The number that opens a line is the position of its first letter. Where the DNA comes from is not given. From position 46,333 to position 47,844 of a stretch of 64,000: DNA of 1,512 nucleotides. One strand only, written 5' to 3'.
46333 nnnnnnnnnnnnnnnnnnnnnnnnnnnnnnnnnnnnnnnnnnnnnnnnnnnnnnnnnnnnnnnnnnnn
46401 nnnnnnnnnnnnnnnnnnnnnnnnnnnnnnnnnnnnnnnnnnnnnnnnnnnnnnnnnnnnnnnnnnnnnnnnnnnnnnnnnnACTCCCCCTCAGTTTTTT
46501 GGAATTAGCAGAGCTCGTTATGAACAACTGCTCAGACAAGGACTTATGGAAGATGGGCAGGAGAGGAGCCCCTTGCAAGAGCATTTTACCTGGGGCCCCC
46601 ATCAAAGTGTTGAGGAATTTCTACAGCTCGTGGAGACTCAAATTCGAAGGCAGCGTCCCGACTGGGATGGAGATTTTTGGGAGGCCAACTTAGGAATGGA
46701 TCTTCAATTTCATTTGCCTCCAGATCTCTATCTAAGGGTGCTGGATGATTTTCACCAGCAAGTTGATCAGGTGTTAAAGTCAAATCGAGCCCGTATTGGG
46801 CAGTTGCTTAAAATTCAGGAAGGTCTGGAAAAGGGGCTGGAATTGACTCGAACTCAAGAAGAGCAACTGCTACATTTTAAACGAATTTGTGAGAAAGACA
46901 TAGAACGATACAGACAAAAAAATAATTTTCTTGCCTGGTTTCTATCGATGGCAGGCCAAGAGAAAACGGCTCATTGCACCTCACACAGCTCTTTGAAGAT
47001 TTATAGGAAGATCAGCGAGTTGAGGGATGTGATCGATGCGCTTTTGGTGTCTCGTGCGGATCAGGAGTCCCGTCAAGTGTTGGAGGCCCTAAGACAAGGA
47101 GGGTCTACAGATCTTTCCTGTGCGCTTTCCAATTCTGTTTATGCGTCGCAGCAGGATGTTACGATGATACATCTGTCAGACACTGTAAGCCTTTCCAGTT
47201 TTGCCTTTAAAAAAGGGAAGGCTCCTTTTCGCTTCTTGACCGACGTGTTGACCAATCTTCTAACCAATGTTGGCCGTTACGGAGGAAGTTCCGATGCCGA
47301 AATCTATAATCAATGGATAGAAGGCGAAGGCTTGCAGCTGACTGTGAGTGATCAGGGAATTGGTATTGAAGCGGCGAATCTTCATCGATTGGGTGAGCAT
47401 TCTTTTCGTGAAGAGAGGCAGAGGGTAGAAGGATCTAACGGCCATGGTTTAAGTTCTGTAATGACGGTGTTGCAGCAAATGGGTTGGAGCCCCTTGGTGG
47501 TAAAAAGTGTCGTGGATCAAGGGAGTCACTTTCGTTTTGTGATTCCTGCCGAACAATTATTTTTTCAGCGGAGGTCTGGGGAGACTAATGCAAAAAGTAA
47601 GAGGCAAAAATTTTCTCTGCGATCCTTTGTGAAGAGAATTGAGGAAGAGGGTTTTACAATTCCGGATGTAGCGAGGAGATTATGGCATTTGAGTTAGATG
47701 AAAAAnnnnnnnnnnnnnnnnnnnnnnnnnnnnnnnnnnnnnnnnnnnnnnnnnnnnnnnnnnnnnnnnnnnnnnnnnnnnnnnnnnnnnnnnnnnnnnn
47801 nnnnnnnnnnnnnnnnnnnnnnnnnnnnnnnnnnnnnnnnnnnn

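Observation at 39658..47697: Two-gene locus: secreted protein plus a 2204-aa fusion of a membrane/Gly-zipper N-terminal region, a flavin amine-oxidase/PPO-like domain and a C-terminal GHKL ATPase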

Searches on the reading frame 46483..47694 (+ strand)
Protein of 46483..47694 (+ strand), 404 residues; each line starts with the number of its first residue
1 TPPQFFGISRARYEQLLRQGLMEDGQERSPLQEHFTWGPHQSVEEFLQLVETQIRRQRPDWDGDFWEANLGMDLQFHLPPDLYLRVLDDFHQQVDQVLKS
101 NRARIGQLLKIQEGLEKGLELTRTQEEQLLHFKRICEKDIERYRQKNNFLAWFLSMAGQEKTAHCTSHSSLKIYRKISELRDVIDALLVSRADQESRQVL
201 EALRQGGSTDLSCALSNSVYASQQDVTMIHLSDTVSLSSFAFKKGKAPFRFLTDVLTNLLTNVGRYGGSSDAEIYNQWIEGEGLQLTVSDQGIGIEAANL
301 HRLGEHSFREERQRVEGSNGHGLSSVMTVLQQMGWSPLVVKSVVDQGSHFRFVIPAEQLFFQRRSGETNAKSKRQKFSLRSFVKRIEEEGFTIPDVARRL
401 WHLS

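Call 24: search_protein_families(library=pfam, proteins=[window:46483-47694:+], max_evalue=10)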
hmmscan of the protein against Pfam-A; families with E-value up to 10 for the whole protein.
window:46483-47694:+ (404 aa): 3 families
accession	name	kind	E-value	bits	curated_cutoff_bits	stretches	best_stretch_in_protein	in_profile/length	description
PF02518.31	HATPase_c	-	8.1e-15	55.7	26.4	1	251-357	5-110/111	Histidine kinase-, DNA gyrase B-, and HSP90-like ATPase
PF20537.3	DUF6752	-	0.0027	17.9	27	1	174-204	19-49/55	Domain of unknown function (DUF6752)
PF13589.12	HATPase_c_3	-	0.16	12.4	25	1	274-332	24-87/137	Histidine kinase-, DNA gyrase B-, and HSP90-like ATPase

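Call 76: predict_structure(alignment_id=A6)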
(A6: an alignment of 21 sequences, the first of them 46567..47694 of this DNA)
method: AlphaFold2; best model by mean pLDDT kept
length: 376 residues; sequences in the alignment: 21
mean_pLDDT: 87.3   pTM: 0.85
mean pLDDT of the five models: 87.3, 85.7, 84.0, 83.6, 82.7
residues with pLDDT >= 90: 191; 70-90: 157; 50-70: 22; < 50: 6
segments of 3 or more residues with pLDDT < 50: 340-343
pLDDT, mean of each block of 10 residues (from residue 1): 76 90 88 73 76 90 89 93 97 97 95 90 89 87 86 95 90 79 82 81 83 87 92 84 88 93 90 91 78 89 96 94 96 65 67 95 97 92
secondary structure, 60 per line:
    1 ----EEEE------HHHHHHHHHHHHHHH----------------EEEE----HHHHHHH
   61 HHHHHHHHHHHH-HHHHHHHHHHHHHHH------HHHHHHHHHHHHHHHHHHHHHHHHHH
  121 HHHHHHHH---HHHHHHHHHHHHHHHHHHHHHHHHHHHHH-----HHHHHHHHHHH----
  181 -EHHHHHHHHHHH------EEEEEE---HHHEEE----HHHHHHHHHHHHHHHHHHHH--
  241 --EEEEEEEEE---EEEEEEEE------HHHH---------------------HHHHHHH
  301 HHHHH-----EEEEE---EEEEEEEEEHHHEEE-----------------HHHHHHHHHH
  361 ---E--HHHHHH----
elements in order: E5-8 H15-29 E46-49 H54-72 H74-88 H95-128 H132-160 H166-176 H183-193 E200-205 E212-214 H219-238 E243-251 E255-262 H269-272 H294-305 E311-315 E319-327 E331-333 H351-360 H367-372

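Call 78: fold_search(model_id=the predicted structure, library=pdb)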
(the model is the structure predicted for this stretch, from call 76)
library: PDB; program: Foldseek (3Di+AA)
matches with E <= 10: 421; with E <= 0.001: 206
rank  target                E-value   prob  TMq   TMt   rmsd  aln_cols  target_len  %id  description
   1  9jfj_A                1.9e-08  1.00  0.34  0.53  15.7       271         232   19  Crystal structure of the cytoplasmic domain of ZraS in ADP-bound form (released 2025-03-26)
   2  9jfj_B                2.0e-08  1.00  0.33  0.53  16.8       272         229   18  Crystal structure of the cytoplasmic domain of ZraS in ADP-bound form (released 2025-03-26)
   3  9jfj_D                2.1e-08  1.00  0.33  0.51  17.9       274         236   19  Crystal structure of the cytoplasmic domain of ZraS in ADP-bound form (released 2025-03-26)
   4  6rh8_A                2.7e-08  1.00  0.36  0.56  12.9       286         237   16  Revisiting pH-gated conformational switch. Complex HK853 mutant H260A -RR468 mutant D53A pH 5.3 (released 2020-02-19)
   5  4jav_A                4.9e-08  1.00  0.34  0.51  17.9       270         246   18  Structural basis of a rationally rewired protein-protein interface (HK853wt and RR468mutant V13P, L14I, I17M and N21V) (released 2013-09-04)
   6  4u7o_A                6.5e-08  1.00  0.33  0.51  15.3       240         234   19  Active histidine kinase bound with ATP (released 2015-09-02)
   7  5c93_A                8.3e-08  1.00  0.33  0.51  14.0       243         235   18  Histidine kinase with ATP (released 2016-07-27)
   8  4u7o_B                8.3e-08  1.00  0.30  0.50  15.3       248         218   18  Active histidine kinase bound with ATP (released 2015-09-02)
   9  6rh0_A                9.1e-08  1.00  0.35  0.54  14.5       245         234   20  Revisiting pH-gated conformational switch. Complex HK853-RR468 pH 5.5 (released 2020-02-19)
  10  6rh0_B                1.2e-07  1.00  0.36  0.56  13.1       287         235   16  Revisiting pH-gated conformational switch. Complex HK853-RR468 pH 5.5 (released 2020-02-19)
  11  6rh7_A                1.4e-07  1.00  0.34  0.52  19.0       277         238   17  Revisiting pH-gated conformational switch. Complex HK853 mutant H260A -RR468 mutant D53A pH 7.5 (released 2020-02-19)
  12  5uht_A                1.5e-07  1.00  0.35  0.54   7.3       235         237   18  Structure of the Thermotoga maritima HK853-BeF3-RR468 complex at pH 5.0 (released 2017-12-27)
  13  8a6x_B                1.5e-07  1.00  0.33  0.34  18.4       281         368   17  Crystal structure of a chimeric LOV-Histidine kinase SB2F1 (asymmetrical variant, trigonal form with long c axis) (released 2024-01-10)
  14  4q20_A                1.5e-07  1.00  0.32  0.50  16.2       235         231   16  Crystal structure of a C-terminal part of tyrosine kinase (DivL) from Caulobacter crescentus CB15 at 2.50 A resolution (released 2014-04-23)
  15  9jfj_C                1.8e-07  1.00  0.33  0.51  12.5       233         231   22  Crystal structure of the cytoplasmic domain of ZraS in ADP-bound form (released 2025-03-26)
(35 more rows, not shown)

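Call 80: search_protein_families(library=pfam, alignment_id=A6, max_evalue=5)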
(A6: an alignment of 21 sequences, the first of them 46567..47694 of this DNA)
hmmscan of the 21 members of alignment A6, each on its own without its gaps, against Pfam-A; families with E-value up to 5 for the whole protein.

A. member 1, window:46567-47694:+ (376 aa): 3 families
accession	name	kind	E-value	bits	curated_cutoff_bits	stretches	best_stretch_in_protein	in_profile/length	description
PF02518.31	HATPase_c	-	7e-15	55.9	26.4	1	223-329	5-110/111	Histidine kinase-, DNA gyrase B-, and HSP90-like ATPase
PF20537.3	DUF6752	-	0.002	18.3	27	1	146-176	19-49/55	Domain of unknown function (DUF6752)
PF13589.12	HATPase_c_3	-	0.14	12.6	25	1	246-304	24-87/137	Histidine kinase-, DNA gyrase B-, and HSP90-like ATPase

B. families by the number of members that match (of 21 scanned): 12 families
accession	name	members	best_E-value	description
PF02518.31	HATPase_c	21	1e-21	Histidine kinase-, DNA gyrase B-, and HSP90-like ATPase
PF13589.12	HATPase_c_3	18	6.7e-05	Histidine kinase-, DNA gyrase B-, and HSP90-like ATPase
PF13581.12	HATPase_c_2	5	0.00026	Histidine kinase-like ATPase domain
PF20537.3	DUF6752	1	0.002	Domain of unknown function (DUF6752)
PF19027.5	DUF5752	1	0.026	Family of unknown function (DUF5752)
PF00232.24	Glyco_hydro_1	1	0.026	Glycosyl hydrolase family 1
PF05484.17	LRV_FeS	1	0.053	LRV protein FeS4 cluster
PF23905.1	DUF7247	1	0.062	Domain of unknown function (DUF7247)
PF02486.25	Rep_trans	1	0.12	Replication initiation factor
PF10819.13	DUF2564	1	0.21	Protein of unknown function (DUF2564)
PF13129.11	DUF3953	1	0.22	Protein of unknown function (DUF3953)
PF09166.15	Biliv-reduc_cat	1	0.25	Biliverdin reductase, catalytic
